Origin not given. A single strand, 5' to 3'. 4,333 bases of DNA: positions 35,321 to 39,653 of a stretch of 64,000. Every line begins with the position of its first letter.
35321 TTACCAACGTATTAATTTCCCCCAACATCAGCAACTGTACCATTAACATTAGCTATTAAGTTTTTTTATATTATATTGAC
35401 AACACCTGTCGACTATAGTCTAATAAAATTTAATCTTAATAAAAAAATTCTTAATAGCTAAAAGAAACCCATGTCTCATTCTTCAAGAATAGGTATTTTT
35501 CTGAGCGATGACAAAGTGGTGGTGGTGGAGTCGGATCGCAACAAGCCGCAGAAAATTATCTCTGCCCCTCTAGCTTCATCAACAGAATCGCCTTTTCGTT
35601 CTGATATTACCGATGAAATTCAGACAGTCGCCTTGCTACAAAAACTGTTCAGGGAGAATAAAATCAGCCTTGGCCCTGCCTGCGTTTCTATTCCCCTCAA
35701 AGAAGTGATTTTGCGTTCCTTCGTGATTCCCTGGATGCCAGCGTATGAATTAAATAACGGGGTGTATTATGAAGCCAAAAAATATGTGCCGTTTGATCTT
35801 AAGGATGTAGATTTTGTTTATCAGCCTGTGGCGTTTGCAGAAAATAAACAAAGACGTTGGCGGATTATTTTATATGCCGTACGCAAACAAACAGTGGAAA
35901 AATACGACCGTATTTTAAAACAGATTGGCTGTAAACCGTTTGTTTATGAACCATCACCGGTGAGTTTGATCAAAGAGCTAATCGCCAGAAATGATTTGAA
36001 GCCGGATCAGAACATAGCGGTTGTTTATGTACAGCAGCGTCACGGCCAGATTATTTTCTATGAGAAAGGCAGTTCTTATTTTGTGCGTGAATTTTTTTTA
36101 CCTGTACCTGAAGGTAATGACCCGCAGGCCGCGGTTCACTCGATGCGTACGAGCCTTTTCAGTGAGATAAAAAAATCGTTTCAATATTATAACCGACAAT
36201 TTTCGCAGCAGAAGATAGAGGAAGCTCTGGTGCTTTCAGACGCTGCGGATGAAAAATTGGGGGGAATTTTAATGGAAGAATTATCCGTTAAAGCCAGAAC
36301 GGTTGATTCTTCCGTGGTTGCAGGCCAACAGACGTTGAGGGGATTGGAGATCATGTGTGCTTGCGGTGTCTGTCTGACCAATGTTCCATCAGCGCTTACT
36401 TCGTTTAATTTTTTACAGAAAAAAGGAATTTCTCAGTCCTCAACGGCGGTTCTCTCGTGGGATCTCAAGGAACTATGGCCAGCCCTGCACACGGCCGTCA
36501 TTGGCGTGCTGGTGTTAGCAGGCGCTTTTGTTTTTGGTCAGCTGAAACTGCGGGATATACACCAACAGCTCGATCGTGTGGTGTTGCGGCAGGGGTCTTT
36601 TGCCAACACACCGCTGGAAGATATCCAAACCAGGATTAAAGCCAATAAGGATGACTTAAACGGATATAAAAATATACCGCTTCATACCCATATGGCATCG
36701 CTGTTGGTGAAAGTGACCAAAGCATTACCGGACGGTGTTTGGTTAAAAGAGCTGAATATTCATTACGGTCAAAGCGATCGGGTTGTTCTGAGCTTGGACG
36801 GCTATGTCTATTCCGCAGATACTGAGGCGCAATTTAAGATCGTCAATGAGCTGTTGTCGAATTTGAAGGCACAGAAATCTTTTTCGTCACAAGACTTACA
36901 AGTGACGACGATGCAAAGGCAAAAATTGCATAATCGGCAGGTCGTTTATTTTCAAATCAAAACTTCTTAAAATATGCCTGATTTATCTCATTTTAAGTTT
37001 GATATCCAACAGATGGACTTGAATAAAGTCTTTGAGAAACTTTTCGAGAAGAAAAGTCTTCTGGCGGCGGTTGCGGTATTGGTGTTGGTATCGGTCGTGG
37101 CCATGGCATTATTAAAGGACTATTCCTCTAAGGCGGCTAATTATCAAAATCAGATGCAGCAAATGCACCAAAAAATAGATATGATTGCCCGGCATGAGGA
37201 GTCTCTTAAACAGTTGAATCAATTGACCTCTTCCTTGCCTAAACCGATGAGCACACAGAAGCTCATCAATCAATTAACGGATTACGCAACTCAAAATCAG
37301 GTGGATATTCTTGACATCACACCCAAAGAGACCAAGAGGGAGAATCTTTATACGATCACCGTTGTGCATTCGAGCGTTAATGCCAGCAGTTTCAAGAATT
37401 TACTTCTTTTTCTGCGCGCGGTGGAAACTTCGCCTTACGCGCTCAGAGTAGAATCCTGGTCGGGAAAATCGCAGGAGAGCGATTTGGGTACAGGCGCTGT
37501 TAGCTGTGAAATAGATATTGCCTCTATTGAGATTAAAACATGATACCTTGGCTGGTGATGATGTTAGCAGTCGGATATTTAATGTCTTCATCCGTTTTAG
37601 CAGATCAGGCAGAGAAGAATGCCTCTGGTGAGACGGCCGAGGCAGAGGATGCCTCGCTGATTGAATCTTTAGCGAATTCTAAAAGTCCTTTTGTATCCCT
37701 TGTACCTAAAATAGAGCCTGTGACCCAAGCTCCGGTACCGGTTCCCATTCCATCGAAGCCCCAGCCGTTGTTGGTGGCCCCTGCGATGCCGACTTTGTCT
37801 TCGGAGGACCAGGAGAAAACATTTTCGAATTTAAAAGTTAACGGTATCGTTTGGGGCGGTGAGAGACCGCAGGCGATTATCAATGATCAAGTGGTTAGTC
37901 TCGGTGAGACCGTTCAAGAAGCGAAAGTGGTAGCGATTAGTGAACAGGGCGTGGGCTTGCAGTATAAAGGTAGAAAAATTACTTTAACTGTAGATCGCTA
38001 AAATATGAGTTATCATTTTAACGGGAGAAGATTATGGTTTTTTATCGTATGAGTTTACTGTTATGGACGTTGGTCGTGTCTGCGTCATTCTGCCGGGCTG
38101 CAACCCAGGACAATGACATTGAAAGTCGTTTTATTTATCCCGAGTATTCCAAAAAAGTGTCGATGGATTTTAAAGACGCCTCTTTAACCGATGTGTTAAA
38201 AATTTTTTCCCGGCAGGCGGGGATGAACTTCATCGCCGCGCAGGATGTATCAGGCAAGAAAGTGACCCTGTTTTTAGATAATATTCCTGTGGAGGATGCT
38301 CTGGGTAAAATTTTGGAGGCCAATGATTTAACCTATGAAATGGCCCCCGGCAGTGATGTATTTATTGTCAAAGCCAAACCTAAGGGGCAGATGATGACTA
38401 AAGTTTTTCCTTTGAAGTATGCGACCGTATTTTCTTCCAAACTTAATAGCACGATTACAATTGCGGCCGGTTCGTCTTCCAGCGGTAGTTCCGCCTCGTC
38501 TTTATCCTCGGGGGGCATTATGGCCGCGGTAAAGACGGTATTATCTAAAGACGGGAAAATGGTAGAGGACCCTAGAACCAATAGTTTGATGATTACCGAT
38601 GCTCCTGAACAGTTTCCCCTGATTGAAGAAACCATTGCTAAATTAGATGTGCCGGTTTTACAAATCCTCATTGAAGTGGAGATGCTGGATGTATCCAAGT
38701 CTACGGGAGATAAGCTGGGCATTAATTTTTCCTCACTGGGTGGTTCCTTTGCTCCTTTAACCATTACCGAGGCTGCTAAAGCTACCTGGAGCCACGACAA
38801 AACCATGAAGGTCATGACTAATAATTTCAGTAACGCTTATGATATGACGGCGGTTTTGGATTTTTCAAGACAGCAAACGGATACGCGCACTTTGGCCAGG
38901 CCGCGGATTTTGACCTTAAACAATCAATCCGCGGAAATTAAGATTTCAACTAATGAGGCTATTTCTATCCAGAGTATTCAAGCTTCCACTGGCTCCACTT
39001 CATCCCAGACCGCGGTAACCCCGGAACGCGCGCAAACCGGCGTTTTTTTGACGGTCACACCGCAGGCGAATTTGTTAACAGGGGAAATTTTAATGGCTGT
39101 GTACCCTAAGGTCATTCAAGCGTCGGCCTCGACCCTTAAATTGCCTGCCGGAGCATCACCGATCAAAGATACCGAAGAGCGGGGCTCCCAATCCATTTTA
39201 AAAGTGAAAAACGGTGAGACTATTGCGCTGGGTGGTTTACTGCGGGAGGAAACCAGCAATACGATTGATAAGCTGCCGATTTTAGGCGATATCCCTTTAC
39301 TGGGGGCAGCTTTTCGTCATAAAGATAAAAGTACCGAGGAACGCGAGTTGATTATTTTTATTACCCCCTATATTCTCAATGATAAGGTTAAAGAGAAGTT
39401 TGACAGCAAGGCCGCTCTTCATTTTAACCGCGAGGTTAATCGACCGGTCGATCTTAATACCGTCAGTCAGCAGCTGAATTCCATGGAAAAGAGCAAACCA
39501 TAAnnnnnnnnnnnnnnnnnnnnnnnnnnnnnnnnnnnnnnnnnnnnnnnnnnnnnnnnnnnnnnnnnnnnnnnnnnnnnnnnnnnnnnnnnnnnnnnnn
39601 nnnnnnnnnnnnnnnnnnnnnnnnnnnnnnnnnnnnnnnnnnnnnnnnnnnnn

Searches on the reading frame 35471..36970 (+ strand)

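Call 76: search_protein_families(library=pfam, proteins=[window:35471-36970:+], max_evalue=0.00001)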
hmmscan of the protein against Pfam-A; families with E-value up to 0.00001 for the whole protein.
window:35471-36970:+ (499 aa): 1 family
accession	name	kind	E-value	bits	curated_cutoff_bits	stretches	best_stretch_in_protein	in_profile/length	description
PF11104.14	PilM_2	-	2.7e-10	40.1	27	1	44-207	39-207/340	Type IV pilus assembly protein PilM;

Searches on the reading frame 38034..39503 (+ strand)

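Call 76: search_protein_families(library=pfam, proteins=[window:38034-39503:+], max_evalue=0.00001)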
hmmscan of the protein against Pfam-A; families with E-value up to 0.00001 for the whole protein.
window:38034-39503:+ (489 aa): 3 families
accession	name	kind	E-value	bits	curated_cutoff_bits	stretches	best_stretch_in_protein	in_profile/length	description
PF00263.26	Secretin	-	9.7e-40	136.4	27.5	1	279-448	3-168/169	Bacterial type II and III secretion system protein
PF03958.22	Secretin_N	-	9.3e-12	45.4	28.2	1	122-210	1-69/69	Bacterial type II/III secretion system short domain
PF07660.19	STN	-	8.4e-10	38.7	28.4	1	64-113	1-51/52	Secretin and TonB N terminus short domain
